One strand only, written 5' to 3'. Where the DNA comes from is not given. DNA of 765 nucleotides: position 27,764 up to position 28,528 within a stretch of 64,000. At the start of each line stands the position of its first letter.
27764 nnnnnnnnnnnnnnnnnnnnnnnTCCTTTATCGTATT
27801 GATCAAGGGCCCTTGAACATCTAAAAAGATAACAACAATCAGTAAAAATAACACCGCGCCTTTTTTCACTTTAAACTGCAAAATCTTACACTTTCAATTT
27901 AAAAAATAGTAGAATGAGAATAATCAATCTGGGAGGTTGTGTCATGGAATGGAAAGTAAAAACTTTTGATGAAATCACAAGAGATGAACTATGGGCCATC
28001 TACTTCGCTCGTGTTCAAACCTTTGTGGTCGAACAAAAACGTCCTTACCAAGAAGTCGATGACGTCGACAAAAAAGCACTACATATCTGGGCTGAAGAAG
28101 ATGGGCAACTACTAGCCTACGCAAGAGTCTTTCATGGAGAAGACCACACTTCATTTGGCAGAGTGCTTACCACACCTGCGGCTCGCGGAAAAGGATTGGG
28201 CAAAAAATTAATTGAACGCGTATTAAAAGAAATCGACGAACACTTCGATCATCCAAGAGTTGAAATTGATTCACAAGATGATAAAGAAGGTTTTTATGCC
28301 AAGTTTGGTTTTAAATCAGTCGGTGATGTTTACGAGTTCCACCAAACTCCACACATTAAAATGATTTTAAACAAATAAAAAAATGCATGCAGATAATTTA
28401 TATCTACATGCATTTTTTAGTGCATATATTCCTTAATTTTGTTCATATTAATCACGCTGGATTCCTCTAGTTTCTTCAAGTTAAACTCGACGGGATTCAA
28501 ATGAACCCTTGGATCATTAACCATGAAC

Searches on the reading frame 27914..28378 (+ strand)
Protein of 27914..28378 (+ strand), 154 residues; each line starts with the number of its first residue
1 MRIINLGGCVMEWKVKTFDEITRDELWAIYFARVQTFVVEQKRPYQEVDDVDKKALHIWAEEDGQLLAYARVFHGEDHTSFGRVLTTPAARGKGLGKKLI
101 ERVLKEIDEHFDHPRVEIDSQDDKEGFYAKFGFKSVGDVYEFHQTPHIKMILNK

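Call 23: search_protein_families(library=pfam, proteins=[window:27914-28378:+], max_evalue=0.001)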
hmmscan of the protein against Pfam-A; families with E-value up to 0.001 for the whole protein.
window:27914-28378:+ (154 aa): 5 families
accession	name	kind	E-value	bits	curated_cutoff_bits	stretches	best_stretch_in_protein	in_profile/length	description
PF13673.13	Acetyltransf_10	-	6.6e-17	62.1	23.6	1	35-152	11-126/128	Acetyltransferase (GNAT) domain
PF13508.13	Acetyltransf_7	-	1.6e-12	48.1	27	1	57-134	4-83/84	Acetyltransferase (GNAT) domain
PF00583.31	Acetyltransf_1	-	5.6e-12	46.4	20.7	1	38-133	14-116/116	Acetyltransferase (GNAT) family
PF08445.16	FR47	-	3.1e-06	27.5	22.1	1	68-136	12-80/86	FR47-like protein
PF14542.12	Acetyltransf_CG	-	0.0005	20.6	30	0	63-109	8-55/80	GCN5-related N-acetyl-transferase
